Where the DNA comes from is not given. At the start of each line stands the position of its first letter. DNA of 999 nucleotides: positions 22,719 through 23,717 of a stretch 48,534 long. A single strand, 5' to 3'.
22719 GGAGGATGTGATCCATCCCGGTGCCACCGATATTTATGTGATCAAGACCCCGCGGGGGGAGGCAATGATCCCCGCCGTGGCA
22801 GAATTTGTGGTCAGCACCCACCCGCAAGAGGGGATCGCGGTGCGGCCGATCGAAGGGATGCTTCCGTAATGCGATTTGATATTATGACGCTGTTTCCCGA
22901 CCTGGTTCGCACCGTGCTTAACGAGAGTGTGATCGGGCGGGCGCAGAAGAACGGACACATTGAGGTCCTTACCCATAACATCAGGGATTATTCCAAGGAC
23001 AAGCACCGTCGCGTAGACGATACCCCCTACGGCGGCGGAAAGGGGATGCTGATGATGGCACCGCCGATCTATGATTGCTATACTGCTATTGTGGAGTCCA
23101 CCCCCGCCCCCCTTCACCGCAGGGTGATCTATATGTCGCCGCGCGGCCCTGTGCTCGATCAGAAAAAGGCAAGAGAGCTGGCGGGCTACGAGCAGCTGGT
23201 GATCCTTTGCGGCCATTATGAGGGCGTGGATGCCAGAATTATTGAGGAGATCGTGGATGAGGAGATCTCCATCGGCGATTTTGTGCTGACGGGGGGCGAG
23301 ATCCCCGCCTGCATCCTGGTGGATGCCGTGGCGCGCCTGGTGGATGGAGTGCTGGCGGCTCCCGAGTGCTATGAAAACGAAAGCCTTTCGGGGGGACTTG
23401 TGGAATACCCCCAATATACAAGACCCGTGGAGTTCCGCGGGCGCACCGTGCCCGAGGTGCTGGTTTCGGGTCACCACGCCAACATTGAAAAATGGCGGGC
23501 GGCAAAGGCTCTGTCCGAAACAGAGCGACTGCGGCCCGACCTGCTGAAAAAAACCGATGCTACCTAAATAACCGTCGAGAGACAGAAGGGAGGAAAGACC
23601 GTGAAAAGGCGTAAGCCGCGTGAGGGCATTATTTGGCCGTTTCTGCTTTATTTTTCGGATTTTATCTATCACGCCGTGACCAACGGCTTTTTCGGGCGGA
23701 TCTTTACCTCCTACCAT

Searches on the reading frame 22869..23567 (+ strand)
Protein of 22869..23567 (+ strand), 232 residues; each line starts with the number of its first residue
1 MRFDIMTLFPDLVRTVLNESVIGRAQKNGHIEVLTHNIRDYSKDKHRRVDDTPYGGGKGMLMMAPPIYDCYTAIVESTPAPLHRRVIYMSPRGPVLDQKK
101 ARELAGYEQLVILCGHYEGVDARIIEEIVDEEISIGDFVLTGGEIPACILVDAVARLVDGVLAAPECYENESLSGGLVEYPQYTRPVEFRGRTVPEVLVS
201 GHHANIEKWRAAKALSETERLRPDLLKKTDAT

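Call 73: search_protein_families(library=pfam, proteins=[window:22869-23567:+])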
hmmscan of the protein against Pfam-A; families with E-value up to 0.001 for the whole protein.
window:22869-23567:+ (232 aa): 1 family
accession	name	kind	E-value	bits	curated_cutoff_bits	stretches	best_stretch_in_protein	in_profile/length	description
PF01746.26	tRNA_m1G_MT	-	1.3e-55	188.6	27.3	1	23-223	2-195/195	tRNA (Guanine-1)-methyltransferase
